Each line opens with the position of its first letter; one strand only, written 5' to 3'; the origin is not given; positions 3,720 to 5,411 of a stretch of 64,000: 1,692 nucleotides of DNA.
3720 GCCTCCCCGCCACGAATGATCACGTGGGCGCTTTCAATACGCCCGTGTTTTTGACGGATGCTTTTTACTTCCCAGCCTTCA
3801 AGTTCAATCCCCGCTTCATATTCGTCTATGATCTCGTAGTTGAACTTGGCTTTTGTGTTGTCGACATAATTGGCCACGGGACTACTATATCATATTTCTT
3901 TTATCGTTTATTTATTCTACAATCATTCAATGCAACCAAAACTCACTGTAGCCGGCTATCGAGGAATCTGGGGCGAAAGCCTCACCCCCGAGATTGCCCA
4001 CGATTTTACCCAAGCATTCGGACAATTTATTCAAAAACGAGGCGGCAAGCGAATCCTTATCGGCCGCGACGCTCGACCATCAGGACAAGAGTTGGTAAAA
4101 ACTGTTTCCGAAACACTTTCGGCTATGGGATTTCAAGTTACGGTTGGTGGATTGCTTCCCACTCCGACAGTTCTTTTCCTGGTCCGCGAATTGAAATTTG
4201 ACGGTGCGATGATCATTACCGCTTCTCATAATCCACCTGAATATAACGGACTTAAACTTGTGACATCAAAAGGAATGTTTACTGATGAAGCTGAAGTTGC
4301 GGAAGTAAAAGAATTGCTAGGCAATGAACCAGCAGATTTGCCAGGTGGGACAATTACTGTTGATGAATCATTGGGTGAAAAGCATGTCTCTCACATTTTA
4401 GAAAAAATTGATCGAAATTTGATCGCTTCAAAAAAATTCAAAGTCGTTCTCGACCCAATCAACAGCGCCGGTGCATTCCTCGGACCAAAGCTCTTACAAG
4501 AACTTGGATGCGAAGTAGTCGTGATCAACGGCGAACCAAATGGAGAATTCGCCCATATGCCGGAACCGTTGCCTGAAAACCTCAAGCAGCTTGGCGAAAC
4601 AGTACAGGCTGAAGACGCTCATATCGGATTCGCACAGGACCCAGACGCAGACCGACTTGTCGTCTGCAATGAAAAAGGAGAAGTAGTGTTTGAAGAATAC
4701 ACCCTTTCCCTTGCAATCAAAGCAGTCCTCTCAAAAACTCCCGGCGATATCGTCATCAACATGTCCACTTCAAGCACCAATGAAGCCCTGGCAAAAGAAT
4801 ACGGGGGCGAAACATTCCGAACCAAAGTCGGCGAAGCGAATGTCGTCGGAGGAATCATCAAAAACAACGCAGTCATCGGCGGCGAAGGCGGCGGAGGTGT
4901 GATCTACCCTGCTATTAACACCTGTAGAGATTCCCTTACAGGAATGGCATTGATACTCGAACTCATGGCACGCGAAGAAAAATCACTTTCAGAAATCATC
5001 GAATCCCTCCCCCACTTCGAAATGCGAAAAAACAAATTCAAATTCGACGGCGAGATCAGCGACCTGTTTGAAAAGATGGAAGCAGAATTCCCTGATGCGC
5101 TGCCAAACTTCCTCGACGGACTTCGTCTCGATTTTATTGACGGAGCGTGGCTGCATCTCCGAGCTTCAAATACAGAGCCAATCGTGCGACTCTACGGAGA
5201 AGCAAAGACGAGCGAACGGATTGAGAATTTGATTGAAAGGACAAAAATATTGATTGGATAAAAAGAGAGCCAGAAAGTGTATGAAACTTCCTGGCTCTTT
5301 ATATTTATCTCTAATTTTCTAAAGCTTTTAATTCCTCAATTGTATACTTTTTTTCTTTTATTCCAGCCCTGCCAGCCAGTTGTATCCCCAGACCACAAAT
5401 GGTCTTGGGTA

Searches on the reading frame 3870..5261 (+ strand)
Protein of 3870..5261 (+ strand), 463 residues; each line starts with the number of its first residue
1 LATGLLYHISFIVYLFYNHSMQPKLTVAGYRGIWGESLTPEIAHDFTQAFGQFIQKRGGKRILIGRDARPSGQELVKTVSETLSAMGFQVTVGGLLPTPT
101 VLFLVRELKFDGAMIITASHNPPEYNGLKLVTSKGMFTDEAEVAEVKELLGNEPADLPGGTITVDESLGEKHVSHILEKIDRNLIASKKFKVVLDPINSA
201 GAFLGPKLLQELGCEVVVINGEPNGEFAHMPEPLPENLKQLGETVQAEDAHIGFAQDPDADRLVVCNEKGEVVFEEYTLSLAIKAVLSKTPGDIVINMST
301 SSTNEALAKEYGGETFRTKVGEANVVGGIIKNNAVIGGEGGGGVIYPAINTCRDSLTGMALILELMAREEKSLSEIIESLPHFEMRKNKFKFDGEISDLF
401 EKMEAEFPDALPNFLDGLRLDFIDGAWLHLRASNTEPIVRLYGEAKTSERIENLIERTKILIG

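Call 43: search_protein_families(library=pfam, proteins=[window:3870-5261:+], max_evalue=0.0001)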
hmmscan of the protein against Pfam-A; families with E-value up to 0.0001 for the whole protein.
window:3870-5261:+ (463 aa): 4 families
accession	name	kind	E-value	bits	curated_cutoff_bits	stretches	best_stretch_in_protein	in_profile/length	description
PF02878.22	PGM_PMM_I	-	5.3e-34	117.3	22.5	1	28-151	7-132/138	Phosphoglucomutase/phosphomannomutase, alpha/beta/alpha domain I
PF02879.22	PGM_PMM_II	-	9.5e-28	97.2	29.3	1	171-270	2-103/103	Phosphoglucomutase/phosphomannomutase, alpha/beta/alpha domain II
PF02880.22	PGM_PMM_III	-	1e-20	74.4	20.7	1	277-381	4-112/115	Phosphoglucomutase/phosphomannomutase, alpha/beta/alpha domain III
PF00408.26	PGM_PMM_IV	-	3.4e-11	43.5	23.1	1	404-457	12-64/68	Phosphoglucomutase/phosphomannomutase, C-terminal domain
